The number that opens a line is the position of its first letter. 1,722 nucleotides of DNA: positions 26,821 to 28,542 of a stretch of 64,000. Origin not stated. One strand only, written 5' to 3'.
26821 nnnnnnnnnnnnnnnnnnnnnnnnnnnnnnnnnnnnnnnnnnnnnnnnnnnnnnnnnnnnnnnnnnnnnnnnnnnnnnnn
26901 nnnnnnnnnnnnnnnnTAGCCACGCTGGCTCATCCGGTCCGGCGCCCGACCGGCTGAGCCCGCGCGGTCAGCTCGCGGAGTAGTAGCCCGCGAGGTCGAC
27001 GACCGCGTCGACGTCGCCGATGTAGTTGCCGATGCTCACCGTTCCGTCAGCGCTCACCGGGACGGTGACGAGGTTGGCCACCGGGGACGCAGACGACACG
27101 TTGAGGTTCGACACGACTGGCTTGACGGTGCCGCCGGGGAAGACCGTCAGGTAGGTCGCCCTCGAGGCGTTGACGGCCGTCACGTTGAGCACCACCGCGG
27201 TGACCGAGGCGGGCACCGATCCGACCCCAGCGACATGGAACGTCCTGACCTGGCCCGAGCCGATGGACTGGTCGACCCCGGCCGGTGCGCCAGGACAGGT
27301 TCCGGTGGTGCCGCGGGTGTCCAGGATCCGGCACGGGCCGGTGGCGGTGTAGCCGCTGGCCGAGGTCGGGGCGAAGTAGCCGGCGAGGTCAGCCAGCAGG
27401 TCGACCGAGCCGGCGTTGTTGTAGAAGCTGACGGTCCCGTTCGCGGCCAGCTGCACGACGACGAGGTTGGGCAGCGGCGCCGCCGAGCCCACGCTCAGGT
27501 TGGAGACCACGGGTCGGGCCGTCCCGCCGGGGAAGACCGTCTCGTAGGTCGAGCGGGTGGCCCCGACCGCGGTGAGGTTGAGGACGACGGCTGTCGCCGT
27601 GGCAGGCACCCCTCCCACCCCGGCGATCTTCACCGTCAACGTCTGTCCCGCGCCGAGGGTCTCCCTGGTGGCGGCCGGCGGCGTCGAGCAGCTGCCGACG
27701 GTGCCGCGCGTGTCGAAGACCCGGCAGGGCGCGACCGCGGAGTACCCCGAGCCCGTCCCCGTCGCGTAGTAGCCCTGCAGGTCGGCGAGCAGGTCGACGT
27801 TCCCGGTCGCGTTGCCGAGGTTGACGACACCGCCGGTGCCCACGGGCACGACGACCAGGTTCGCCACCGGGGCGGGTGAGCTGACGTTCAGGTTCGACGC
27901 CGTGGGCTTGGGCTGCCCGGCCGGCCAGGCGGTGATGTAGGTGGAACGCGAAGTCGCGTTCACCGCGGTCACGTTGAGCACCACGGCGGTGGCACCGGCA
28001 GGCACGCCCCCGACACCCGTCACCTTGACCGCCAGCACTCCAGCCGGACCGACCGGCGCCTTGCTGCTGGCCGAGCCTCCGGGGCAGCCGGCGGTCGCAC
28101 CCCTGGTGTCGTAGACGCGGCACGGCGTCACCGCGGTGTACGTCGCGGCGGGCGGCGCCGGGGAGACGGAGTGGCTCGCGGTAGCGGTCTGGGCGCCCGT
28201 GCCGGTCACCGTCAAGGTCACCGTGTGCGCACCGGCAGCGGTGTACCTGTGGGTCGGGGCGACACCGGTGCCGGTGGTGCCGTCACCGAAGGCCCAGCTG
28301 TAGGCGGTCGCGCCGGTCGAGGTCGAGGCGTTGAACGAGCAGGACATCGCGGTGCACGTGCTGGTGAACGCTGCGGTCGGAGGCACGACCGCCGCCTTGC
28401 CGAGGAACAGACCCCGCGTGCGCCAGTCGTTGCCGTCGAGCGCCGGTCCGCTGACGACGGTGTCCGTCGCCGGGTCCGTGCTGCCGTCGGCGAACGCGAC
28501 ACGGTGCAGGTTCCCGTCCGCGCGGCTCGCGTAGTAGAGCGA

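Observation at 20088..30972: Convergent pair of ~1330-codon paralogous secreted lectin-like proteins bracketing an iron-storage/redox cassette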

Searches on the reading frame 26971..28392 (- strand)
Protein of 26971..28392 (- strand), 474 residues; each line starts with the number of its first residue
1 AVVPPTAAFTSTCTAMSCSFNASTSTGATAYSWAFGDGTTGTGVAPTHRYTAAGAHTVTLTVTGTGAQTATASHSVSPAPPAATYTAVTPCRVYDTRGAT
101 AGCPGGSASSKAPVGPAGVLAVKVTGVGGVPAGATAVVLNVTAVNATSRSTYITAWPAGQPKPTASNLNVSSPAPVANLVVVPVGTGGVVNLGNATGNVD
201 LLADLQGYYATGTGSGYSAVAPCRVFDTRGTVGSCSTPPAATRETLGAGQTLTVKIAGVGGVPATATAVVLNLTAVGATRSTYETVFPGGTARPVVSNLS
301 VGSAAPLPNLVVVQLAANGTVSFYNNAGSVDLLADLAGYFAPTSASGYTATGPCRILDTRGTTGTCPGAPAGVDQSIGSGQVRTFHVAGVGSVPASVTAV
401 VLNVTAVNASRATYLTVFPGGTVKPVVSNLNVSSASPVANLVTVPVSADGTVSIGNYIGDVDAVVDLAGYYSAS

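Call 64: find_related_loci(query=A4, collection=metagenome_contigs, flank=10000)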
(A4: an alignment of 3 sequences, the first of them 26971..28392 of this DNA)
Query A4 (474 aa) in metagenome_contigs; peptide patterns used: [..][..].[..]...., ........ (x = any residue, [..] = any of these).
600 stretches matched a pattern (row limit reached: there are more); 460 encode a relative of the query (tblastn E <= 1e-3); the best 80 are kept; 80 distinct loci.
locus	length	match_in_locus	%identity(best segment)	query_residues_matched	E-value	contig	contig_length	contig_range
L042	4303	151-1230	29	85-472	5e-31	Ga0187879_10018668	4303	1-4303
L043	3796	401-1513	33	85-472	9e-20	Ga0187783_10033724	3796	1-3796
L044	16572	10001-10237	55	5-83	5e-19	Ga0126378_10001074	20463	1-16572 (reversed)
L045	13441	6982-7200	49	5-77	2e-16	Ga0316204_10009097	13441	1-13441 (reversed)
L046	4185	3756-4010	56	4-83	3e-16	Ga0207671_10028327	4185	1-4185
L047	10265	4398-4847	58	4-86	1e-15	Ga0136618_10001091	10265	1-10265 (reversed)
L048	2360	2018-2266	54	1-80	6e-15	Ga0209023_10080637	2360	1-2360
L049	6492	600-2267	50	3-125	8e-15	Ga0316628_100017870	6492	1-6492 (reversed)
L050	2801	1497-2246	45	4-87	1e-14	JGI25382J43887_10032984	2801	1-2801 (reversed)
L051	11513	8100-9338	51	3-114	2e-14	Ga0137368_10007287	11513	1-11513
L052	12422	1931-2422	51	4-87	1e-14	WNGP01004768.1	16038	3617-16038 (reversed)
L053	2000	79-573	44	4-87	3e-14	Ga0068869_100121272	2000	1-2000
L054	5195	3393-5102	51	3-91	3e-14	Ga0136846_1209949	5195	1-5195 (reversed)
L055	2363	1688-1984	39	4-98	1e-13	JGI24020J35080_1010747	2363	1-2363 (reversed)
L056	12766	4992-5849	40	4-112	2e-13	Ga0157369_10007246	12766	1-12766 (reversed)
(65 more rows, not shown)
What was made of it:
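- Tried and rejected: A metagenome scan with the C-terminal alignment was swamped by the PKD motif and returned nothing close (call 64).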
